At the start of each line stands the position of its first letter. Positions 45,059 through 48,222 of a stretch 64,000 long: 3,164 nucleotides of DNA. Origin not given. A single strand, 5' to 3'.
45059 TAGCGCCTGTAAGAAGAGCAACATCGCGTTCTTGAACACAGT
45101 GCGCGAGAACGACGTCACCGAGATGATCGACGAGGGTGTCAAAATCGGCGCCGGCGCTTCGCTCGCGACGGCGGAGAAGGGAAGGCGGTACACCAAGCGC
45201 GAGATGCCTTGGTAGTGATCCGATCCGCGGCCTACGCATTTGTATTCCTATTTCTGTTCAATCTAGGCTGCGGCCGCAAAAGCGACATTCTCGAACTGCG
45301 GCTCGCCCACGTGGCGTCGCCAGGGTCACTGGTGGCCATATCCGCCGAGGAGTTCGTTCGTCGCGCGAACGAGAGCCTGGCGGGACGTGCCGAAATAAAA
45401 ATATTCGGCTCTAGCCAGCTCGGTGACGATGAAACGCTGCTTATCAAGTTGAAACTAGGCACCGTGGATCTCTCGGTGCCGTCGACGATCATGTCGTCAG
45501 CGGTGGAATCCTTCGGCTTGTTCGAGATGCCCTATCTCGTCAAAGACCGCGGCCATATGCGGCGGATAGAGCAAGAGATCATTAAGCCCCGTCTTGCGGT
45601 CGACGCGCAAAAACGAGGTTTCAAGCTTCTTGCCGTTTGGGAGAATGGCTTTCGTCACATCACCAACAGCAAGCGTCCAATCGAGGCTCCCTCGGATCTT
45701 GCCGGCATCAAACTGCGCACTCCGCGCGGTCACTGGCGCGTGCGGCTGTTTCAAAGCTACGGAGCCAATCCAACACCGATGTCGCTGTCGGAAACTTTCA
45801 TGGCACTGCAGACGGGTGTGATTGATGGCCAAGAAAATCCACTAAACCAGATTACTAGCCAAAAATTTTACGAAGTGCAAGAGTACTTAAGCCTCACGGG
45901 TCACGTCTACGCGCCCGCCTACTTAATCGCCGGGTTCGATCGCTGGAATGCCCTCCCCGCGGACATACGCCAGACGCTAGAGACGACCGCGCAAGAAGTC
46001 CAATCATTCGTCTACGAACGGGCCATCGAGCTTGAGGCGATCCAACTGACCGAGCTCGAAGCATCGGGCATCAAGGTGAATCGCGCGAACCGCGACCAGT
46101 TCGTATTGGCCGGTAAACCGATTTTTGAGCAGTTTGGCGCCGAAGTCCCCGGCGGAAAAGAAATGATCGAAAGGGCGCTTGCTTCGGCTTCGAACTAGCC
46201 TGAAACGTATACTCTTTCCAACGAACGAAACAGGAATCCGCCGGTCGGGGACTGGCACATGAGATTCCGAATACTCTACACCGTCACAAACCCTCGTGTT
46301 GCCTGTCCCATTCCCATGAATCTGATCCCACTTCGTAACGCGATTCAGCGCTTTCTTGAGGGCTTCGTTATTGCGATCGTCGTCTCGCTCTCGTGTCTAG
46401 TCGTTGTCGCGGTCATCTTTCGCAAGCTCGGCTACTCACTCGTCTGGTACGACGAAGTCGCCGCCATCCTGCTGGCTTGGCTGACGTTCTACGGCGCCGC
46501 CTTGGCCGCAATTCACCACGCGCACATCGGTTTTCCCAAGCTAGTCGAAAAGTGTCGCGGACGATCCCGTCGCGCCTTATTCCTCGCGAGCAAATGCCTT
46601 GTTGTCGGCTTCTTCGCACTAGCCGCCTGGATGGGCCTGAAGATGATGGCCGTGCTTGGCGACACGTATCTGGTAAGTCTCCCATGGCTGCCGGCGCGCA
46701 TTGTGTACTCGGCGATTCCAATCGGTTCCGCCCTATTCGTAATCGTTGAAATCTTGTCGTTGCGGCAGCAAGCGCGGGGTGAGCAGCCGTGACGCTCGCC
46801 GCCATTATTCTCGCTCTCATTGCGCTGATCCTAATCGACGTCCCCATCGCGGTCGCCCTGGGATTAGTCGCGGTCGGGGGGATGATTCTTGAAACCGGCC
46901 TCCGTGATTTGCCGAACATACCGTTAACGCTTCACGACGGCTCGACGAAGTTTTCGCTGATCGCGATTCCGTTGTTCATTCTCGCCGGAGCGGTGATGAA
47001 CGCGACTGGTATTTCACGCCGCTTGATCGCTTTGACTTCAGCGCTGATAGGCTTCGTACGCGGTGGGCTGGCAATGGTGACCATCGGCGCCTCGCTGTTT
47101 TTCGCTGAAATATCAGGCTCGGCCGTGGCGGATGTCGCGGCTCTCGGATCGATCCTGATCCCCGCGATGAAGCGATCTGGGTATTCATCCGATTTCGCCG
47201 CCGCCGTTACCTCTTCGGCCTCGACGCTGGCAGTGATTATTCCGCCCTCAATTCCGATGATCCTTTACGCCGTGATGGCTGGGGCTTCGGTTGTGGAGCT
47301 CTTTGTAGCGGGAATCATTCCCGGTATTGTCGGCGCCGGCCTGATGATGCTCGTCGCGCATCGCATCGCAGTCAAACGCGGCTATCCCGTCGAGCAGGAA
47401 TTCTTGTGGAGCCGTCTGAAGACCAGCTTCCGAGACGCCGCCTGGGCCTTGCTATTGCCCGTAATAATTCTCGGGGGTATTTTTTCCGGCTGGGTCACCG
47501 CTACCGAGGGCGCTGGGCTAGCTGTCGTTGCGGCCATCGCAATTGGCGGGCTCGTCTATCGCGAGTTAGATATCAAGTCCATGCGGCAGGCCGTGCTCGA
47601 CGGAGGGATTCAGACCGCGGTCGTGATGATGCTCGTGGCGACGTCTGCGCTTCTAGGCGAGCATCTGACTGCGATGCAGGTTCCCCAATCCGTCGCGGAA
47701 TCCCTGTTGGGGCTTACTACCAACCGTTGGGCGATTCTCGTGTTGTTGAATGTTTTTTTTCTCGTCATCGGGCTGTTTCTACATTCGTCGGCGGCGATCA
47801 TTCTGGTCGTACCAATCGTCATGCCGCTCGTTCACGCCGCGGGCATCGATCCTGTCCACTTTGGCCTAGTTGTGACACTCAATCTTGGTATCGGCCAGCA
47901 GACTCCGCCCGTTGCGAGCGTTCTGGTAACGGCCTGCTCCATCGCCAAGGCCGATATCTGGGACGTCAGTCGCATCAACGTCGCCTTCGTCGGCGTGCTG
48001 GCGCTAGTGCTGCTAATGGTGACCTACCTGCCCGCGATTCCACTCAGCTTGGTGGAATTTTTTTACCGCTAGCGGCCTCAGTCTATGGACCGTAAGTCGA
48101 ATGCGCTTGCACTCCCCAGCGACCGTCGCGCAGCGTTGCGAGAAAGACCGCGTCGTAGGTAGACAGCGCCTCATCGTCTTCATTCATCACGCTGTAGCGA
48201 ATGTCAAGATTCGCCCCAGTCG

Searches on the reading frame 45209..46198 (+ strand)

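Call 86: search_protein_families(library=pfam, proteins=[window:45209-46198:+], max_evalue=0.00001)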
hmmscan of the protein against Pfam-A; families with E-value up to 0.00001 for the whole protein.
window:45209-46198:+ (329 aa): 1 family
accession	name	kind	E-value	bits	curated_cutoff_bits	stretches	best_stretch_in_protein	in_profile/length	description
PF03480.18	DctP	-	1.2e-80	271.3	23.4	1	32-309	1-282/286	Bacterial extracellular solute-binding protein, family 7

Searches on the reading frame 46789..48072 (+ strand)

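Call 86: search_protein_families(library=pfam, proteins=[window:46789-48072:+], max_evalue=0.00001)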
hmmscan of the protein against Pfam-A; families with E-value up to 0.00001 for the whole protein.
window:46789-48072:+ (427 aa): 2 families
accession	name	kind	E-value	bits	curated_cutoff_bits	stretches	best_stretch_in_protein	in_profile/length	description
PF06808.19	DctM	-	1.1e-113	380.7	23.8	1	8-417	2-413/413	Tripartite ATP-independent periplasmic transporter, DctM component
PF03606.21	DcuC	-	3.6e-06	26.2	23.1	1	38-412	58-456/461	C4-dicarboxylate anaerobic carrier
